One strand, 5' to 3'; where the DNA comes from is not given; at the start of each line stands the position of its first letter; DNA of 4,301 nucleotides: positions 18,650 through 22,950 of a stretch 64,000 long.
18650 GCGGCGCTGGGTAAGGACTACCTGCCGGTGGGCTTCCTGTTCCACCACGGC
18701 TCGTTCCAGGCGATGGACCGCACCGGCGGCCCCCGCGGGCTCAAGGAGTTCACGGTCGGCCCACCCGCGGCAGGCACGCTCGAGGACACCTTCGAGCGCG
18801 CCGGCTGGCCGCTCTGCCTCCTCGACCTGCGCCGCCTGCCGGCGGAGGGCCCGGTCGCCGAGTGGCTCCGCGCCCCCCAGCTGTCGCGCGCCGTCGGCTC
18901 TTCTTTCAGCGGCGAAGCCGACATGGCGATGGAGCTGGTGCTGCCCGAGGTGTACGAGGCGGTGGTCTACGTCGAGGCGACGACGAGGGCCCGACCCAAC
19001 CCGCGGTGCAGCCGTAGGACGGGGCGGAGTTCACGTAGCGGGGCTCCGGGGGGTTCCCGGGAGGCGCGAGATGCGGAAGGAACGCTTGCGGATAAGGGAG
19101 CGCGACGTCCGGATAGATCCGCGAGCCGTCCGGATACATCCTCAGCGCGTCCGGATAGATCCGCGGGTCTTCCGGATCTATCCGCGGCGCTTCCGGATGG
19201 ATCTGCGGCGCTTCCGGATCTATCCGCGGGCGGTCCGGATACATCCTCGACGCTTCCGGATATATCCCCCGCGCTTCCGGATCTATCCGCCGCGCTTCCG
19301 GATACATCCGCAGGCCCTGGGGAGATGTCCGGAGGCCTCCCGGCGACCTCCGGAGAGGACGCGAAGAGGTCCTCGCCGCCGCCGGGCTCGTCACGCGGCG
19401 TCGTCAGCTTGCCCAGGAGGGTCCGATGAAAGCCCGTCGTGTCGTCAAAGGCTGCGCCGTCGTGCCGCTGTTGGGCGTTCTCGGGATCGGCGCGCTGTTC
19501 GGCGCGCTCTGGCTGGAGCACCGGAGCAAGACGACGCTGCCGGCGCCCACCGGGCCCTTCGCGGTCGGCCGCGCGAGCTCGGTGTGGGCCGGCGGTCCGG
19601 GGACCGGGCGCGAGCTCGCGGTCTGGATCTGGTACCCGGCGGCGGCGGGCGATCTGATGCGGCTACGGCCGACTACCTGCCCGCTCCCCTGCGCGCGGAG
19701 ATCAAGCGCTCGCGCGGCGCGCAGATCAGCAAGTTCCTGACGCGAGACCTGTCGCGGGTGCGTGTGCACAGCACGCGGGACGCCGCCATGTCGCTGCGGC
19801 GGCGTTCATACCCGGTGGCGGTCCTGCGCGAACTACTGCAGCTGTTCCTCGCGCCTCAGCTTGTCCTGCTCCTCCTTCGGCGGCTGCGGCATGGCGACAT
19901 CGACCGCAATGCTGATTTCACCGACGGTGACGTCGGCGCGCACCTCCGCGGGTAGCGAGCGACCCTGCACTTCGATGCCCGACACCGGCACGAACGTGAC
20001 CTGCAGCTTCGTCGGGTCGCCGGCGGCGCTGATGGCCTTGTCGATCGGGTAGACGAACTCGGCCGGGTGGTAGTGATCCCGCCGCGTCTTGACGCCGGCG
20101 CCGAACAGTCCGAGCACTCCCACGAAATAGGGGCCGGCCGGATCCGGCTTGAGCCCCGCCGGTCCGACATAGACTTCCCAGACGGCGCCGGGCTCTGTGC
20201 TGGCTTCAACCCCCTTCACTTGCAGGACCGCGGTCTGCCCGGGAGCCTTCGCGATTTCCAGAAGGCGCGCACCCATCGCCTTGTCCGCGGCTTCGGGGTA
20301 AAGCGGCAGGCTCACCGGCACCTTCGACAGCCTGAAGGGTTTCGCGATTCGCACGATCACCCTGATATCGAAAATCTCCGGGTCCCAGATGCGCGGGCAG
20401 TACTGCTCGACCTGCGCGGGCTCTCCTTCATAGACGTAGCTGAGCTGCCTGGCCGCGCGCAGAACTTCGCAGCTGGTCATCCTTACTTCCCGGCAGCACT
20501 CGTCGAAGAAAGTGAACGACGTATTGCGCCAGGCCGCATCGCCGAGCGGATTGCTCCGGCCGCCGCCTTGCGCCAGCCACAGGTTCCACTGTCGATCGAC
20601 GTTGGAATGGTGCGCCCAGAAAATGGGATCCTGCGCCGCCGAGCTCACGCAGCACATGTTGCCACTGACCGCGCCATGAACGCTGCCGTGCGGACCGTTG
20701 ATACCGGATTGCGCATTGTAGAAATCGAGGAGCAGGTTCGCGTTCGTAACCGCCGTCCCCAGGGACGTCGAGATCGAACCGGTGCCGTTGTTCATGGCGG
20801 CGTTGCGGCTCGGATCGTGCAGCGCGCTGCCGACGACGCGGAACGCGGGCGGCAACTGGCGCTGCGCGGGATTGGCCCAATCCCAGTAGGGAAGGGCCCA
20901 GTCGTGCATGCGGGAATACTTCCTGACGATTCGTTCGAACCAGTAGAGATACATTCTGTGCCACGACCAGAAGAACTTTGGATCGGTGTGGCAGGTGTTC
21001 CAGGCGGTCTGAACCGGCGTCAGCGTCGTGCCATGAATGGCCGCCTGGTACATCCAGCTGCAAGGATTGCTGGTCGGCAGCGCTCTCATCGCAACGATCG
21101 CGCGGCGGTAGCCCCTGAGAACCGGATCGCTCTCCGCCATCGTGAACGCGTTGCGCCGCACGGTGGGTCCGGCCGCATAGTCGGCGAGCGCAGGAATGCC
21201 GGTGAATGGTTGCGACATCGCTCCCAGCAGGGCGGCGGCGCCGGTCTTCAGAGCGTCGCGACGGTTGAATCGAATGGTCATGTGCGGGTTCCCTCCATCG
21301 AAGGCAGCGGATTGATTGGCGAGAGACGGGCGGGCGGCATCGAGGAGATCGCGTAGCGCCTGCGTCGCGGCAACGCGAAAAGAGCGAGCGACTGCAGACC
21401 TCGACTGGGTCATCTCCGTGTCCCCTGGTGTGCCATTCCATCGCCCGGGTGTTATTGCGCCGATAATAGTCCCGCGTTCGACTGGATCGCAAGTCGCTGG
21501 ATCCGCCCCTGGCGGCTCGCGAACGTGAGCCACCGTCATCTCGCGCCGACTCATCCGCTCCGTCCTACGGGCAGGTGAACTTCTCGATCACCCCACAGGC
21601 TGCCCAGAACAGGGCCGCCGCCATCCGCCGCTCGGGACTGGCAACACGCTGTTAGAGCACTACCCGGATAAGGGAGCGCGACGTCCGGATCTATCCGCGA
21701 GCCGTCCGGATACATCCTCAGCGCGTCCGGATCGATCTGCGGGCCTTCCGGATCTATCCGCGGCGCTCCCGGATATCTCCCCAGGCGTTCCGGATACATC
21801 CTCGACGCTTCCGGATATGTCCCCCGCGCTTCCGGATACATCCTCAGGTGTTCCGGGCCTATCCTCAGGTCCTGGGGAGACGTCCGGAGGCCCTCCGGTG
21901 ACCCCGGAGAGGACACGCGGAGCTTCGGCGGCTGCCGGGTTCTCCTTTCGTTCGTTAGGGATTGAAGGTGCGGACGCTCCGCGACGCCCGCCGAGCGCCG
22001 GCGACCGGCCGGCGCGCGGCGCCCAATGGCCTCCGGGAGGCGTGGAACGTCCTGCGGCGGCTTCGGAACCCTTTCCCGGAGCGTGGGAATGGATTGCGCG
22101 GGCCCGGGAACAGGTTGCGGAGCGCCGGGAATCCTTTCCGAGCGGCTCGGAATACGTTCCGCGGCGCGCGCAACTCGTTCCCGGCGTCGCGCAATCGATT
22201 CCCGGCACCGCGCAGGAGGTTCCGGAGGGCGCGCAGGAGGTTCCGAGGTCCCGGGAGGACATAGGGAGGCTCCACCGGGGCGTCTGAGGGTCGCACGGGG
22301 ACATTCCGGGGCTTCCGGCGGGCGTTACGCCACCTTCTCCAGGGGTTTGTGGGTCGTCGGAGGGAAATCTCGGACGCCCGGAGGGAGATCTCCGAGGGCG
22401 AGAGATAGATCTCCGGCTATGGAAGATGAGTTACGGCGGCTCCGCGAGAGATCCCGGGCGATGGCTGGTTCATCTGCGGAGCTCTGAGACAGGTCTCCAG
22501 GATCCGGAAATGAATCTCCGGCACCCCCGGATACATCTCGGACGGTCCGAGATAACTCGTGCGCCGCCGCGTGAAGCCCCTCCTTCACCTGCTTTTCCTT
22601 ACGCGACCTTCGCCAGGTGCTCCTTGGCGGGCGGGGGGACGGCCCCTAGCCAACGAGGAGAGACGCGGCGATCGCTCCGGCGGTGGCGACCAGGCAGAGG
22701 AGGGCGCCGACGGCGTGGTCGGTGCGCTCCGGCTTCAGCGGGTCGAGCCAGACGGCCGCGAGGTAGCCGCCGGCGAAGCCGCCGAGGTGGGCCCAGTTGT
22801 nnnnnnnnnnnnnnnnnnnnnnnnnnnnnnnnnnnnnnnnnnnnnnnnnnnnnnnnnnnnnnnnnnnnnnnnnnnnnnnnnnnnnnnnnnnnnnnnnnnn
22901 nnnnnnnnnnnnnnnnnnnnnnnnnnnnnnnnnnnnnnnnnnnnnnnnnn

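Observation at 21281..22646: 1.37-kb gene-free interval upstream of tyrosinase is packed with three tandem-repeat arrays of ~21-bp units, each on a different palindromic core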

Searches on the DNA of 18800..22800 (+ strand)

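Call 15: search_rna_families(source=window, start=18800, end=22800, threshold=evalue, max_evalue=1)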
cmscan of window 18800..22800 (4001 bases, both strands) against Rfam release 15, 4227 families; matches with E-value up to 1: 3.
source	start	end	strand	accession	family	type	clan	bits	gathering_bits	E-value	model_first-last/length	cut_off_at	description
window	19257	19332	+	RF03681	mir-1295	Gene; miRNA;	-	22.7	100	0.59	1-78/78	no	mir-1295 microRNA precursor family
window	22094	22149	+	RF03446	mir-2954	Gene; miRNA;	-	22.1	96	0.58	1-63/63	no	mir-2954 microRNA precursor family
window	19131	19205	-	RF01758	sucA-II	Cis-reg;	-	16.9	70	0.94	118-190/217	no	sucA-II RNA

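Call 51: search_dna_similar(query=window:19040-19400:+, collection=plasmids, mode=distant, max_evalue=0.001)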
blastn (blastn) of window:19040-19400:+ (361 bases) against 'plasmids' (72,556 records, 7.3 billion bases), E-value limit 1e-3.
No match.

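Call 52: search_dna_similar(query=window:19040-19400:+, collection=phages, mode=distant, max_evalue=0.001)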
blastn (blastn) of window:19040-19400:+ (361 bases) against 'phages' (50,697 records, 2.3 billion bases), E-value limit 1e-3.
No match.
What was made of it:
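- Closest known: Plasmid iterons and ParR/parC-type centromere arrays. Different: No similarity to plasmid or phage records (calls 51, 52).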
